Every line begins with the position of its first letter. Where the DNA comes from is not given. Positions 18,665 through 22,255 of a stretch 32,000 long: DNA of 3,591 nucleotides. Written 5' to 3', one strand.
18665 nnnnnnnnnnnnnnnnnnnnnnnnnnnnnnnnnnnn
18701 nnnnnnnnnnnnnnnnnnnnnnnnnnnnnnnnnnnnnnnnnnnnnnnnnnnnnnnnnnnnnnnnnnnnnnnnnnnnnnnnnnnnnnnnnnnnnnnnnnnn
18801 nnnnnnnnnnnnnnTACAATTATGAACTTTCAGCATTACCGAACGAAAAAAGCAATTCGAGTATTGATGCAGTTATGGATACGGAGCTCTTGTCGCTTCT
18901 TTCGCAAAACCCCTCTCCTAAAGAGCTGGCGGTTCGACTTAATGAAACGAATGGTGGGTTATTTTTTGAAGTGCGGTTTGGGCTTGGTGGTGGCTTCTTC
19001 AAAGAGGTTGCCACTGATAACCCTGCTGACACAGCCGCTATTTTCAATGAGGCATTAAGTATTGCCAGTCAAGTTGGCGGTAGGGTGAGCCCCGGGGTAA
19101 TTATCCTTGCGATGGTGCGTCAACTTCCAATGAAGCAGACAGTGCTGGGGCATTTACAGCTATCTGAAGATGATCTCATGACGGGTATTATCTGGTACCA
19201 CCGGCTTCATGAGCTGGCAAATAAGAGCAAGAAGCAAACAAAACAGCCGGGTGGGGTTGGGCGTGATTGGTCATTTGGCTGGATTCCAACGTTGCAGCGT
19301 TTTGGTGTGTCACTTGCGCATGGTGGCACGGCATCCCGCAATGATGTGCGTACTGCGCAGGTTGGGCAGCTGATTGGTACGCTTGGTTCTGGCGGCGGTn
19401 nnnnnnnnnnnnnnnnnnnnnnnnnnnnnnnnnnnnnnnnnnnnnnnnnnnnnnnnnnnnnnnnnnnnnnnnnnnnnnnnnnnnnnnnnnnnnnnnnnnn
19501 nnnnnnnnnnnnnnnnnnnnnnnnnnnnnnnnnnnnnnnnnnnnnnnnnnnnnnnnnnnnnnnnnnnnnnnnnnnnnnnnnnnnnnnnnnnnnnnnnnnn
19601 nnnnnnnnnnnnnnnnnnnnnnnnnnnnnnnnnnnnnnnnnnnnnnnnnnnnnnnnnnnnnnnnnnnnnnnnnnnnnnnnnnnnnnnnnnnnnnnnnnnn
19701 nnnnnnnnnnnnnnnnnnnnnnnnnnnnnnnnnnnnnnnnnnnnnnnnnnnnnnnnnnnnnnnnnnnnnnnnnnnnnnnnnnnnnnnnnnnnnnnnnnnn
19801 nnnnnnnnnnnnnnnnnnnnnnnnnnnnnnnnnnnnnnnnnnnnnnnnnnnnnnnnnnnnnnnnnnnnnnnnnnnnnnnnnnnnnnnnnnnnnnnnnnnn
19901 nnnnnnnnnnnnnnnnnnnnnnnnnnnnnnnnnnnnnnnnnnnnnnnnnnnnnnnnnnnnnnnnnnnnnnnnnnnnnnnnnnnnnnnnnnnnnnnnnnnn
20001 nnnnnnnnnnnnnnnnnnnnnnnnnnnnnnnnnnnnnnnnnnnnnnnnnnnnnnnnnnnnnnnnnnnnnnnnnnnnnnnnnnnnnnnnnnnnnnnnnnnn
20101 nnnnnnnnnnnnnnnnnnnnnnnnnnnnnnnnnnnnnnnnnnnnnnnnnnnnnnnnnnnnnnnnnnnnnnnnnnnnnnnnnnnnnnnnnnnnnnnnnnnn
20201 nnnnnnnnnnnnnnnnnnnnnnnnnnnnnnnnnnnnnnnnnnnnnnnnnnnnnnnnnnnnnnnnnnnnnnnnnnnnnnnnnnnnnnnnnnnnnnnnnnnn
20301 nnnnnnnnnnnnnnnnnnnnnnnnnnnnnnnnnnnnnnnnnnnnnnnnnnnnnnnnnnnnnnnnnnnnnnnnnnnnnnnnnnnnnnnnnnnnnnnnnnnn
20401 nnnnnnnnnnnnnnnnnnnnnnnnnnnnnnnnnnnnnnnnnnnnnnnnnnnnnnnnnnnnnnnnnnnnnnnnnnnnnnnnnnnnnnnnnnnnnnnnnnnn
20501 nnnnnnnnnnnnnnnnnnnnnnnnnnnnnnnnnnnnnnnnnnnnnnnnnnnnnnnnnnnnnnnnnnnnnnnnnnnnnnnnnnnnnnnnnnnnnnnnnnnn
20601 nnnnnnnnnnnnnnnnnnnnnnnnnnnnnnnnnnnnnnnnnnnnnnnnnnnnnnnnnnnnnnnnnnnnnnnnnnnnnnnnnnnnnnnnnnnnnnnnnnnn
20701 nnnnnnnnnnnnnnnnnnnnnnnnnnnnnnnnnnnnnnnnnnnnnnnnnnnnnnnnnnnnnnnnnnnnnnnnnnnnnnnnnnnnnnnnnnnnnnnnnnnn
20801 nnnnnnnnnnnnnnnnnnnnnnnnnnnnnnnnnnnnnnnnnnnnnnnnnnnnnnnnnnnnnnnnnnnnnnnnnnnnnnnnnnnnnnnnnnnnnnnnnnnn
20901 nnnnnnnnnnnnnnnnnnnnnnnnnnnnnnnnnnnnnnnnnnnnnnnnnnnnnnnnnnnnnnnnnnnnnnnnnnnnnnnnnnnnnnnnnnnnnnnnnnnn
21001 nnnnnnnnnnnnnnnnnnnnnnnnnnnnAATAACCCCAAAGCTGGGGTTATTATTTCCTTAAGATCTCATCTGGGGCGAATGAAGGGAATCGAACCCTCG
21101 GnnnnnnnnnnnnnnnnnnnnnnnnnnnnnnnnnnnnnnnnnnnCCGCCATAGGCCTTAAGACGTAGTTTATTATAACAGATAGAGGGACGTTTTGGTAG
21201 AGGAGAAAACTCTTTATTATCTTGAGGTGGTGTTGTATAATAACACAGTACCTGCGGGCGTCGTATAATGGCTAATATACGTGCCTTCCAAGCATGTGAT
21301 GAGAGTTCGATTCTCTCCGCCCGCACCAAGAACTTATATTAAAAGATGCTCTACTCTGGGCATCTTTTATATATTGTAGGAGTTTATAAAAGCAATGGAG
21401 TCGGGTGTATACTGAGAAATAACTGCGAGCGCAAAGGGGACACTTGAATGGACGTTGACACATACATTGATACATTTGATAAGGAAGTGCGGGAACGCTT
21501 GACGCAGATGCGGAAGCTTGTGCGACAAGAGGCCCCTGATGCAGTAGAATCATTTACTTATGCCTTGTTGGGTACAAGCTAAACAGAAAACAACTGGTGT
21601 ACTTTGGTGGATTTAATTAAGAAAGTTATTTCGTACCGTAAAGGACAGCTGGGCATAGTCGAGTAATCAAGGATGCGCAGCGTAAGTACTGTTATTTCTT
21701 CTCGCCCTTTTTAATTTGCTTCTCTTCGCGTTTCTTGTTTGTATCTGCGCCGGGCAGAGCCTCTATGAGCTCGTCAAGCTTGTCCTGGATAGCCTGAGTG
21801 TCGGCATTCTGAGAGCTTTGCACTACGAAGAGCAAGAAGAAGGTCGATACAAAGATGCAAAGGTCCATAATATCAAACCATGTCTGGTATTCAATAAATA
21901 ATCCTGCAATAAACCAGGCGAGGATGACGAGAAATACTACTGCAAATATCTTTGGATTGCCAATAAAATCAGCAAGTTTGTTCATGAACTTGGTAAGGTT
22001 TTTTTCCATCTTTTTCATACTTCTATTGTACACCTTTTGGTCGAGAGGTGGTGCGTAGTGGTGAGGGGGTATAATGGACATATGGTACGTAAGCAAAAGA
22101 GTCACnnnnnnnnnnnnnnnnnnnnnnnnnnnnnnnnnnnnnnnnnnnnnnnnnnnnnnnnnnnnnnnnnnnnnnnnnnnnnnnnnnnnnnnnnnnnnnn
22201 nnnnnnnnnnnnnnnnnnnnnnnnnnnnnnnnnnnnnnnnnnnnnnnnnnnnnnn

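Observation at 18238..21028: Two-gene module: small membrane protein coupled to a membrane-anchored Clp/Hsp100-like ATPase stripped of its threading machinery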

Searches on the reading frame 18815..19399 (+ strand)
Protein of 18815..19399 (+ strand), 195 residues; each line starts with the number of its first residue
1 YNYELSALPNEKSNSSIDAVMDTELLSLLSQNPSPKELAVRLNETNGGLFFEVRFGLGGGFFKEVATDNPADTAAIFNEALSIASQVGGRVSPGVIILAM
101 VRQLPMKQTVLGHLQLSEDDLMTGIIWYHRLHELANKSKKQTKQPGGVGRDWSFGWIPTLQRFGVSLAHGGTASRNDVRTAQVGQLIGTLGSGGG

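Call 57: predict_structure(alignment_id=A3)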
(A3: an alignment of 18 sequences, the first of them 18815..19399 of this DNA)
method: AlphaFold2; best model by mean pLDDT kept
length: 195 residues; sequences in the alignment: 18
mean_pLDDT: 70.1   pTM: 0.61
mean pLDDT of the five models: 70.1, 70.0, 69.9, 69.8, 68.7
residues with pLDDT >= 90: 3; 70-90: 118; 50-70: 25; < 50: 49
segments of 3 or more residues with pLDDT < 50: 1-9, 145-179, 193-195
pLDDT, mean of each block of 10 residues (from residue 1): 45 62 80 86 84 82 84 87 83 89 85 85 86 75 51 39 41 43 55 49
secondary structure, 60 per line:
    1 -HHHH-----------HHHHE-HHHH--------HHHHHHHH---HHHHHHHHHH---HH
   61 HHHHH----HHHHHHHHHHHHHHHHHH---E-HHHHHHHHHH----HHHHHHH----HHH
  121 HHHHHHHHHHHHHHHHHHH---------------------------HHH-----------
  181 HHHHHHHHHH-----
elements in order: H2-5 H17-20 H23-26 H35-42 H46-55 H59-65 H70-87 H93-102 H107-113 H118-139 H181-190

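Call 60: fold_search(model_id=the predicted structure, library=pdb)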
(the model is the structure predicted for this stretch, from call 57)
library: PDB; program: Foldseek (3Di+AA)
matches with E <= 10: 210; with E <= 0.001: 0
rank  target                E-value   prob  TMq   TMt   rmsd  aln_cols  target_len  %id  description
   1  2y1q                  1.1e-02  1.00  0.36  0.47   7.2       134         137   18  Crystal Structure of ClpC N-terminal Domain (released 2011-03-16)
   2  6cn8_A                1.2e-02  1.00  0.40  0.48   5.1       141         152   13  High-resolution structure of ClpC1-NTD binding to Rufomycin-I (released 2019-06-05)
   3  2y1r_A                1.9e-02  1.00  0.37  0.48   5.1       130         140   15  Structure of MecA121 & ClpC N-domain complex (released 2011-03-16)
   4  2y1r_F                2.1e-02  0.99  0.36  0.48   7.4       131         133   16  Structure of MecA121 & ClpC N-domain complex (released 2011-03-16)
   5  2y1r_D                2.6e-02  1.00  0.36  0.46   5.2       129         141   15  Structure of MecA121 & ClpC N-domain complex (released 2011-03-16)
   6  2y1r_B                3.0e-02  1.00  0.37  0.48   5.1       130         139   15  Structure of MecA121 & ClpC N-domain complex (released 2011-03-16)
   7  6pbs_G                3.2e-02  1.00  0.42  0.53   4.9       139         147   12  Structure of ClpC1-NTD in complex with Ecumicin (released 2020-05-13)
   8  3j3r_A                3.6e-02  0.96  0.30  0.09   7.7       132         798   16  Structural dynamics of the MecA-ClpC complex revealed by cryo-EM (released 2013-05-15)
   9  4p15                  4.2e-02  0.98  0.34  0.45   6.9       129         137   16  Structure of the ClpC N-terminal domain from an alkaliphilic Bacillus lehensis G1 species (released 2014-07-30)
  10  3fes_C                4.5e-02  0.99  0.34  0.45   5.4       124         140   12  Crystal Structure of the ATP-dependent Clp Protease ClpC from Clostridium difficile (released 2008-12-16)
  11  6pbs_A                4.7e-02  1.00  0.42  0.54   5.0       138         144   12  Structure of ClpC1-NTD in complex with Ecumicin (released 2020-05-13)
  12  6ucr                  5.0e-02  1.00  0.43  0.52   4.6       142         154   13  Structure of ClpC1-NTD L92S L96P (released 2020-05-13)
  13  8b9u_A                5.6e-02  0.99  0.37  0.48   5.1       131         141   14  Structure of ClpC1 NTD from Mycobacterium tuberculosis (released 2023-07-05)
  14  5hbn                  5.9e-02  0.99  0.36  0.45   5.5       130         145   15  ClpC N-terminal domain with bound phospho-arginine (released 2016-10-12)
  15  8otk                  7.0e-02  0.98  0.35  0.47   6.1       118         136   17  Structure of ClpC Q11P N-terminal Domain (released 2024-05-01)
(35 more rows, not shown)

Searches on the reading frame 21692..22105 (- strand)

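Call 20: search_protein_families(library=pfam, proteins=[window:21692-22105:-], max_evalue=0.001)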
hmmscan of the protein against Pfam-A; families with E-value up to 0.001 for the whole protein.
window:21692-22105:- (137 aa): 1 family
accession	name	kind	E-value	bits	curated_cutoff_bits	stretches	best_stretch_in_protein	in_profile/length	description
PF04120.17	Iron_permease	-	2e-15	57.1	25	1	38-121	2-86/128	Low affinity iron permease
